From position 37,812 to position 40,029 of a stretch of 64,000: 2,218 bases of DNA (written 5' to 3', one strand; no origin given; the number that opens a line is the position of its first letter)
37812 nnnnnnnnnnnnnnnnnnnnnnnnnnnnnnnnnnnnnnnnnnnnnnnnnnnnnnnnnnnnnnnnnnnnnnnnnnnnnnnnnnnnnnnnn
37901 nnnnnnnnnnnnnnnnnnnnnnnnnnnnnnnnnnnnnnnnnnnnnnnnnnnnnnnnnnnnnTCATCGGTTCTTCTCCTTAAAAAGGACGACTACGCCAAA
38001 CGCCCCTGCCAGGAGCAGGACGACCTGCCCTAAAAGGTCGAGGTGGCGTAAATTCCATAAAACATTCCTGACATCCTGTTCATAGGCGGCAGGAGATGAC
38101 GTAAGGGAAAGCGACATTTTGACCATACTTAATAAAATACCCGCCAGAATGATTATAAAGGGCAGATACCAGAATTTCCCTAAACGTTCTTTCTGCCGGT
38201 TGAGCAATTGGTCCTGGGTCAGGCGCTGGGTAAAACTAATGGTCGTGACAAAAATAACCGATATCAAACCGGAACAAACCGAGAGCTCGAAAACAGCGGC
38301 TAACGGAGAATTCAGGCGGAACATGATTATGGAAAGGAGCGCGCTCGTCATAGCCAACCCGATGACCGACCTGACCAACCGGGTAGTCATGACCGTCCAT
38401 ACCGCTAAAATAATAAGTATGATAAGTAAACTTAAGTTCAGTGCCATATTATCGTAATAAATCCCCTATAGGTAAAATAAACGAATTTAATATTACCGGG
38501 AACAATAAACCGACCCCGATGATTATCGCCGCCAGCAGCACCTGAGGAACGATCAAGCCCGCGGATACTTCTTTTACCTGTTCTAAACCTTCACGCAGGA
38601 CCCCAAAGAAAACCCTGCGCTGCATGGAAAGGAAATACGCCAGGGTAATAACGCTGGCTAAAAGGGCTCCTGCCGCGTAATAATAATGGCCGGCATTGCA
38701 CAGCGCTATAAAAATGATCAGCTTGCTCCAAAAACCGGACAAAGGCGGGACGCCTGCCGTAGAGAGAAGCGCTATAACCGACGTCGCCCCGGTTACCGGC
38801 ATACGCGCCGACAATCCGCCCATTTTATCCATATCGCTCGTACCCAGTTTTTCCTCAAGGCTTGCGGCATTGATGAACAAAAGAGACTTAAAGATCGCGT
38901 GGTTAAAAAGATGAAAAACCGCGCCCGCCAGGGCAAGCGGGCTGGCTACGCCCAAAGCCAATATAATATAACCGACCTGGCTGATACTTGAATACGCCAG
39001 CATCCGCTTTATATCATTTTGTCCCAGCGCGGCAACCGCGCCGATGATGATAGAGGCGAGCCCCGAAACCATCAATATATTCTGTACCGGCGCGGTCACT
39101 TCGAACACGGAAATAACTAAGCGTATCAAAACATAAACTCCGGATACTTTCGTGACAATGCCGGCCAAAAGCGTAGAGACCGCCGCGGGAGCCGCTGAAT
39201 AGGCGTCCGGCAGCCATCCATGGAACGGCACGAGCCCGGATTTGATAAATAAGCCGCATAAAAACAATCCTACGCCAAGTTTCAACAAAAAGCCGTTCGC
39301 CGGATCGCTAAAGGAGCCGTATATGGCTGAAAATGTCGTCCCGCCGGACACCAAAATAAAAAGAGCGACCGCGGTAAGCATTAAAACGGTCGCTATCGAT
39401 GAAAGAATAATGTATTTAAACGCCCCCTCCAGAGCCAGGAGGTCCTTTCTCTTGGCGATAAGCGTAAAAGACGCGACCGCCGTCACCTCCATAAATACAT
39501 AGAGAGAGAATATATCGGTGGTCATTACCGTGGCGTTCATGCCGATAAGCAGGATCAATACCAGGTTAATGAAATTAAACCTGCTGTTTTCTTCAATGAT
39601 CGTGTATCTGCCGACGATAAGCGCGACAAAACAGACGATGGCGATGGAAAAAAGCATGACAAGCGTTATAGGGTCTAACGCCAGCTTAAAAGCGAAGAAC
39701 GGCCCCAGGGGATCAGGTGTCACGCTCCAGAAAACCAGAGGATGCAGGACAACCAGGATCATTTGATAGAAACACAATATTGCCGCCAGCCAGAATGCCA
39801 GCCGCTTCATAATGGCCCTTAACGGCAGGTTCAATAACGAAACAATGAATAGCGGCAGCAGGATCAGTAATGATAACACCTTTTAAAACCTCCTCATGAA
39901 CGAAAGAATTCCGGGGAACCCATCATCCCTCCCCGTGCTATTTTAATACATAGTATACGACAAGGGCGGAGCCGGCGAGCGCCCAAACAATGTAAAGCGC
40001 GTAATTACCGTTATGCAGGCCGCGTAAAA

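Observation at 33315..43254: Complex-I-like [NiFe] hydrogenase operon with a full set of 11 Nuo-homologous subunits and intact Ni-Fe ligands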

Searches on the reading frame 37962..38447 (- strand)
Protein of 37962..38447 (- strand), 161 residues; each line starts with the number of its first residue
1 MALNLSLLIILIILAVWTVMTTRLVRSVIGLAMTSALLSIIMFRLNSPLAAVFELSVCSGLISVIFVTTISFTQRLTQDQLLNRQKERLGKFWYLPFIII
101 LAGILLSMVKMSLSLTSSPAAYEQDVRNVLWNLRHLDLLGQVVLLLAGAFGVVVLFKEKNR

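Call 3: search_protein_families(library=pfam, proteins=[window:37962-38447:-], max_evalue=0.01)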
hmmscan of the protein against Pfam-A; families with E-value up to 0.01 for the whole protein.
window:37962-38447:- (161 aa): 2 families
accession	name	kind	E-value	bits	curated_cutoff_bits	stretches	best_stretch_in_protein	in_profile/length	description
PF00499.25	Oxidored_q3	-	2.3e-07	31.1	33.2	1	15-117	2-97/146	NADH-ubiquinone/plastoquinone oxidoreductase chain 6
PF13244.11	MbhD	-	5.5e-05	23.7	27.2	1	9-75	1-67/67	MBH, subunit D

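Call 4: search_protein_families(library=ncbifam, proteins=[window:37962-38447:-], max_evalue=0.01)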
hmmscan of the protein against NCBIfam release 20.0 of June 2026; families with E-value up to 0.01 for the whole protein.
window:37962-38447:- (161 aa): 4 families
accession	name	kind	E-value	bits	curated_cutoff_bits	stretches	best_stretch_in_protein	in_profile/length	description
NF009159.0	PRK12504.1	equivalog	5.6e-11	42.7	141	1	2-158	5-174/178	DUF4040 domain-containing protein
NF006242.0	PRK08378.1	subfamily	1.8e-08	34.8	98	1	3-78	7-82/85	hypothetical protein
NF009161.0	PRK12507.1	equivalog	0.00013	21.3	272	0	3-106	12-111/336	putative monovalent cation/H+ antiporter subunit B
NF005168.0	PRK06638.2-3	equivalog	0.0044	16.9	154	0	7-116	11-121/172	NADH-quinone oxidoreductase subunit J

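Call 31: search_solved_structures(query=A1, max_evalue=1, show_alignments=3)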
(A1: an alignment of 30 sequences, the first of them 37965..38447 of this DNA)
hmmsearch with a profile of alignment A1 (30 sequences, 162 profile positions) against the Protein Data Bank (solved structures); distinct sequences matched with E-value up to 1: 11.
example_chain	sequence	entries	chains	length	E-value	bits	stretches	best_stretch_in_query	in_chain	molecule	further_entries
6u8y_D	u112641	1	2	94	1.5e-10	44.3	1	3-81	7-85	DUF4040 domain-containing protein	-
6cfw_D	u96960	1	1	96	1.7e-08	37.6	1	1-79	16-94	MBH subunit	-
7p64_J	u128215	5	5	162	0.02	17.9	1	10-111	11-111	NADH-quinone oxidoreductase subunit J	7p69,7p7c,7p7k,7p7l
7p61_J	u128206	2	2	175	0.025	17.6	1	10-110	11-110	NADH-quinone oxidoreductase subunit J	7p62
3rko_J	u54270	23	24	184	0.03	17.3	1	10-110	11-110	NADH-QUINONE OXIDOREDUCTASE SUBUNIT J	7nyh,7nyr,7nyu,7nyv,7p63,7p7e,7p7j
2akh_Z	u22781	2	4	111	0.052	16.5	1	95-152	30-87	Preprotein translocase secE subunit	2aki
4v6m_BB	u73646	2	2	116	0.058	16.4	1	95-152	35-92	Preprotein translocase secE subunit | PROTEIN TRANSLOCASE SUBUNIT SECE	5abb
6u8y_E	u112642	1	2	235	0.067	16.2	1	119-160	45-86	Monovalent cation/H+ antiporter subunit B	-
5gae_h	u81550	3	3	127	0.1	15.6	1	97-152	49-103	Protein translocase subunit SecE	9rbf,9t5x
5mg3_E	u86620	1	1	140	0.13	15.2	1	97-152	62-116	Protein translocase subunit SecE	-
9h9e_B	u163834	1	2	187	0.14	15.2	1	51-98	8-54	Novel acetylcholine receptor chaperone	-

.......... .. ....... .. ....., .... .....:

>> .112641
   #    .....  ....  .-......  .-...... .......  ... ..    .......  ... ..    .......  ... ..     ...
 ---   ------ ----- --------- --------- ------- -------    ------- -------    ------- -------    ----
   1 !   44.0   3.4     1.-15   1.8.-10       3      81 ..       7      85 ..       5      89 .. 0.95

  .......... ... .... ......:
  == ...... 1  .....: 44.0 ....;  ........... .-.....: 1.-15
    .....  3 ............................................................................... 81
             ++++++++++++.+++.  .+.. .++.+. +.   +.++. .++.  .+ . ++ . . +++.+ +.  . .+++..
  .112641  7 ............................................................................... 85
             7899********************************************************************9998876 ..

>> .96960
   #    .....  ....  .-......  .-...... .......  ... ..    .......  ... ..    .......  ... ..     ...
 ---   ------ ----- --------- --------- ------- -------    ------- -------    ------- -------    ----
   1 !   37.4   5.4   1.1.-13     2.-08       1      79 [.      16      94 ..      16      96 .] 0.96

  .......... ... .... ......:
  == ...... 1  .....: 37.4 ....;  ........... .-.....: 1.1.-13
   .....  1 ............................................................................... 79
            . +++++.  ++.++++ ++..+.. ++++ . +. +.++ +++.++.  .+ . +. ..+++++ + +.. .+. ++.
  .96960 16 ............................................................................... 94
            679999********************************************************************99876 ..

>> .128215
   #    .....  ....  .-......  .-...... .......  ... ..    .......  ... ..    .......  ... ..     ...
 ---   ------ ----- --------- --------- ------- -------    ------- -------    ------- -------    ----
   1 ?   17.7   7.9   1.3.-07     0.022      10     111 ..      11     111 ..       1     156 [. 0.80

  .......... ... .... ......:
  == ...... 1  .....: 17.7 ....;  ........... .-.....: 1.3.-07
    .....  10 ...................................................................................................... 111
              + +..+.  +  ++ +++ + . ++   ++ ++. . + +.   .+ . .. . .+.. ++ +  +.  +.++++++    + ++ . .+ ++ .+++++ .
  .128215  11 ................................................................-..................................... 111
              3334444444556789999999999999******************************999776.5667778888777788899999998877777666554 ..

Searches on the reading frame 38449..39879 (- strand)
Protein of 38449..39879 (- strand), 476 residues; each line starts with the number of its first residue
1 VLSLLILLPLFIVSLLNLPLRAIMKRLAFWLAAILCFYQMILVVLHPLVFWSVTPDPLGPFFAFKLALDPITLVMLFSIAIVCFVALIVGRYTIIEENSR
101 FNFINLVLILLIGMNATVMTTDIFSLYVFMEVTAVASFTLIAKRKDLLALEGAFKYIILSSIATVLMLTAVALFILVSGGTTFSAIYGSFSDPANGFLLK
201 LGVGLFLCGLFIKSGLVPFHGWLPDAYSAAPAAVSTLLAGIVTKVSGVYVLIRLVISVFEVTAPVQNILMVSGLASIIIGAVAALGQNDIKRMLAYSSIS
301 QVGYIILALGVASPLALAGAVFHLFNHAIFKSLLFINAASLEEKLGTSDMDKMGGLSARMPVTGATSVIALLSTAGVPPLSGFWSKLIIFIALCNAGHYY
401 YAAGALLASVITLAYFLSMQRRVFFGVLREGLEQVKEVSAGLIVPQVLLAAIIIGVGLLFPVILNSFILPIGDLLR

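Call 3: search_protein_families(library=pfam, proteins=[window:38449-39879:-], max_evalue=0.01)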
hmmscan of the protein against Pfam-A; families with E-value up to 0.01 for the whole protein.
window:38449-39879:- (476 aa): 1 family
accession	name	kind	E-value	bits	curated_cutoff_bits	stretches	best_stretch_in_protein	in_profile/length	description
PF00361.26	Proton_antipo_M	-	2e-65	221.4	21.5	1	121-412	2-294/294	NADH:quinone oxidoreductase/Mrp antiporter, TM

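Call 4: search_protein_families(library=ncbifam, proteins=[window:38449-39879:-], max_evalue=0.01)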
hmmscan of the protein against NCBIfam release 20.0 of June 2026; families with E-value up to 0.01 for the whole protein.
window:38449-39879:- (476 aa): 76 families (the best 25 are shown)
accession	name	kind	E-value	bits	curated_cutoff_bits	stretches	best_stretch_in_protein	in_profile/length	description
NF006240.0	PRK08376.1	subfamily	2.6e-82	277.4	662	1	67-473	87-505/521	putative monovalent cation/H+ antiporter subunit D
NF006419.0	PRK08668.1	equivalog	5.6e-77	259.9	617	1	3-464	5-470/613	NADH dehydrogenase subunit M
TIGR01770.1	NDH_I_N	subfamily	1.1e-73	248.8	332.6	1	8-461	12-468/472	NADH-quinone oxidoreductase subunit NuoN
NF009306.0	PRK12663.1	equivalog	2.3e-72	244.4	542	1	60-465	67-472/498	Na+/H+ antiporter subunit D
NF006241.0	PRK08377.1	equivalog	7.8e-70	236.3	645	1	57-459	65-462/494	NADH dehydrogenase subunit N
TIGR01972.1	NDH_I_M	subfamily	5.9e-68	229.7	263.8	1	62-465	70-473/486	NADH-quinone oxidoreductase subunit M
NF005086.0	PRK06521.1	equivalog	1.5e-64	218.6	667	1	2-465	10-497/669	hydrogenase 4 subunit B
NF005818.0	PRK07691.1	equivalog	3.4e-64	217.6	586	1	3-460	7-469/496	Na+/H+ antiporter subunit D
NF006238.0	PRK08375.1-4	equivalog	6.6e-61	206.7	626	1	4-426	8-431/531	putative monovalent cation/H+ antiporter subunit D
NF004440.0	PRK05777.1-3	equivalog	2.5e-59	201.4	519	1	42-464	44-465/477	NADH-quinone oxidoreductase subunit NuoN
NF009288.0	PRK12648.1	equivalog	7e-59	199.8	1104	1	2-464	3-475/954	monovalent cation/H+ antiporter subunit A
NF005097.0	PRK06525.1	equivalog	5.6e-58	196.8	430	1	7-452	10-467/480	hydrogenase 4 subunit D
NF004445.0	PRK05777.2-3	equivalog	7.9e-58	196.6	408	1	4-467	14-470/475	NADH-quinone oxidoreductase subunit NuoN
NF009305.0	PRK12662.1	equivalog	2e-57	195.1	700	1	62-454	68-464/492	putative monovalent cation/H+ antiporter subunit D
NF009310.0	PRK12668.1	equivalog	3.9e-57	194.4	564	1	6-466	6-439/584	Na(+)/H(+) antiporter subunit D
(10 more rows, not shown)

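Call 34: search_solved_structures(query=window:38449-39879:-, max_evalue=1e-20)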
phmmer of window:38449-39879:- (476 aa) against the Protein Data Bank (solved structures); distinct sequences matched with E-value up to 1e-20: 64 (the best 60 are shown).
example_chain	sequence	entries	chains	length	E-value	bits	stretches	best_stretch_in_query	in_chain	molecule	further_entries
6cfw_H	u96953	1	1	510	2.2e-59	205.1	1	7-464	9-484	Monovalent cation/H+ antiporter subunit D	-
7qru_D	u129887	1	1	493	9e-52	180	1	60-461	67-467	Na+/H+ antiporter subunit D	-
6u8y_H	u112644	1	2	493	9.8e-52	179.8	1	46-461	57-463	NADH dehydrogenase subunit N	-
6u8y_X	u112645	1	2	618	1e-42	150.1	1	61-457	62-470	NADH dehydrogenase subunit M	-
6z16_D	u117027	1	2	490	2e-40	142.6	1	5-464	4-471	Multisubunit Na+/H+ antiporter, D subunit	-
7d3u_D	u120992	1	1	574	1.5e-39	139.7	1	39-426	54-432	Monovalent Na+/H+ antiporter subunit D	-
6hum_F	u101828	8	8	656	3e-39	138.7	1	62-429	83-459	NADH dehydrogenase subunit 5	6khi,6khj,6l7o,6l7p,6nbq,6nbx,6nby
7qru_A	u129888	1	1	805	2.3e-38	135.8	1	64-467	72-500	Na+/H+ antiporter subunit A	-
7ar7_N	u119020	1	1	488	6.3e-37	131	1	97-431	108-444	NADH-ubiquinone oxidoreductase chain 2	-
6z16_A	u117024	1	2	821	1e-36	130.3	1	62-470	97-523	Multisubunit Na+/H+ antiporter, A subunit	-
4he8_L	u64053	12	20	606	1.2e-36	130.1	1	6-458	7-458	NADH-quinone oxidoreductase subunit 12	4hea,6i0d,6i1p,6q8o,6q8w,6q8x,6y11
7d3u_A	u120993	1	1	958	2.2e-36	129.2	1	15-417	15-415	Monovalent Na+/H+ antiporter subunit A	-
7p61_M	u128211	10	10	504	3.4e-36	128.6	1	63-464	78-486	NADH dehydrogenase I subunit M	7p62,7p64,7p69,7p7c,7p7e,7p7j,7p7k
3rko_M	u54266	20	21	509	3.5e-36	128.6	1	63-464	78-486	NADH-QUINONE OXIDOREDUCTASE SUBUNIT M | NADH dehydrogenase I subunit M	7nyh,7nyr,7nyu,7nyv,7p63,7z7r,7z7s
7a23_I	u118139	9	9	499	1e-35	127.1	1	98-431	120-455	Nad2m | NADH-ubiquinone oxidoreductase chain 2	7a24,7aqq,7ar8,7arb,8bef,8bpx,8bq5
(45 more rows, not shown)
